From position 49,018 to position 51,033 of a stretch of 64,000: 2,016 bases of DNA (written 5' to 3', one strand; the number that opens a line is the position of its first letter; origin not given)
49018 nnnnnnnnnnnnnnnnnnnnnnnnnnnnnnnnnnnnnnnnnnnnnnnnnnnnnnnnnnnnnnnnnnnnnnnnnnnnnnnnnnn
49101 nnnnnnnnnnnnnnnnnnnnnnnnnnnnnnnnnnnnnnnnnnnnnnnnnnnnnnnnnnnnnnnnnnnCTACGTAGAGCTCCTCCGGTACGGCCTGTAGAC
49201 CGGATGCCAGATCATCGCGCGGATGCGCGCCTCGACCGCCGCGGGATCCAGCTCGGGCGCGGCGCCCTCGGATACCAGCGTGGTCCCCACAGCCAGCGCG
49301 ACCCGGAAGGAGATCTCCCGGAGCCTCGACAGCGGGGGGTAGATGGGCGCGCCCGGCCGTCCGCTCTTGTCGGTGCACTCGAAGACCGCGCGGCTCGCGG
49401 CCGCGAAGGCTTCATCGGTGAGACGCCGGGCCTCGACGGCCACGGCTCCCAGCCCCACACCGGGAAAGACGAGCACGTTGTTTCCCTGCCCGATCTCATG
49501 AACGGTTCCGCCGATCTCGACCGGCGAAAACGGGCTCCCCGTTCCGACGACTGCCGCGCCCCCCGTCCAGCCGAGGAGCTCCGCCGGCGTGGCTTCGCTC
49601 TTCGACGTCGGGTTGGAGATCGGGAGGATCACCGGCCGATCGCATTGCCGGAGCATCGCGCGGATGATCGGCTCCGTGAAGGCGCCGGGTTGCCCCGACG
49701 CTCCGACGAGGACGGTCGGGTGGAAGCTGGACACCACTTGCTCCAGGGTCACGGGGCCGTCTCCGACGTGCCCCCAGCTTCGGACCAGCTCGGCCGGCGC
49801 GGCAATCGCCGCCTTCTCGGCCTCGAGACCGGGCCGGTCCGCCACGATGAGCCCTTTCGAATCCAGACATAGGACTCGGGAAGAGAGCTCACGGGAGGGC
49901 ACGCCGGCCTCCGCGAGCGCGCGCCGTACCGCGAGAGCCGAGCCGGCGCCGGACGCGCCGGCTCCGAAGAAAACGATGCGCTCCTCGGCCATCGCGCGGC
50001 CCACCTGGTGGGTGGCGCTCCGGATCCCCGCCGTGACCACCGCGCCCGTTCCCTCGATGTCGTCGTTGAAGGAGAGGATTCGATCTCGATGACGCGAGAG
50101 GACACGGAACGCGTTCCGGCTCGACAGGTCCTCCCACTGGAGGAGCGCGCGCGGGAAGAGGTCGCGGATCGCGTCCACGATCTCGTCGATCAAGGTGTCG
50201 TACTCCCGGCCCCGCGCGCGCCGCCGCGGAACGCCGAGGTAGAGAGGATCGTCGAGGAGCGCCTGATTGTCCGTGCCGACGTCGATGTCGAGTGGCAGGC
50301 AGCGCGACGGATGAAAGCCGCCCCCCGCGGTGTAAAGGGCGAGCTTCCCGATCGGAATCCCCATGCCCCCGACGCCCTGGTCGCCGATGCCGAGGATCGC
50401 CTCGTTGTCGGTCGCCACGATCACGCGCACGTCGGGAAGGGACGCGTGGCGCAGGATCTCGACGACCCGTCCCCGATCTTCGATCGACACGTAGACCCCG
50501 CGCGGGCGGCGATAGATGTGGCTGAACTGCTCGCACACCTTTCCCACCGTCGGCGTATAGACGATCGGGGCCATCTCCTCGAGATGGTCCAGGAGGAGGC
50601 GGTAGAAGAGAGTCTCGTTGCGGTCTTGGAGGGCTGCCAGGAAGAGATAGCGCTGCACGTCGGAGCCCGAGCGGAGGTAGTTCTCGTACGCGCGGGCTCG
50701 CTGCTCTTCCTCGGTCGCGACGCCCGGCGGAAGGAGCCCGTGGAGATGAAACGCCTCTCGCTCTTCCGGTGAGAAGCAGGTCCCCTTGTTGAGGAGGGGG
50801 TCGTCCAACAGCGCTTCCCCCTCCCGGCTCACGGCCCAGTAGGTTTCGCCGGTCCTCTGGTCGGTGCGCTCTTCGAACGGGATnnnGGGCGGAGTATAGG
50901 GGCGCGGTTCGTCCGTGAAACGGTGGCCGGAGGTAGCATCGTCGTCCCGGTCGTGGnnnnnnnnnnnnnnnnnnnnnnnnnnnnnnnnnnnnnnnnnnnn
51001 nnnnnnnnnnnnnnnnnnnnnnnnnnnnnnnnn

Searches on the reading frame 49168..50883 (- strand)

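Call 76: search_protein_families(library=pfam, proteins=[window:49168-50883:-], max_evalue=0.00001)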
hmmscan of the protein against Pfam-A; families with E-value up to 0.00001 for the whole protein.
window:49168-50883:- (571 aa): 2 families
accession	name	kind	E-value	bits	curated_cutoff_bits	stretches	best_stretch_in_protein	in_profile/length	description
PF03949.21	Malic_M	-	7.8e-81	271.6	23.5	1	276-534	1-255/258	Malic enzyme, NAD binding domain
PF00390.24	malic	-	2.4e-69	233.2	23.1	1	86-266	1-182/182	Malic enzyme, N-terminal domain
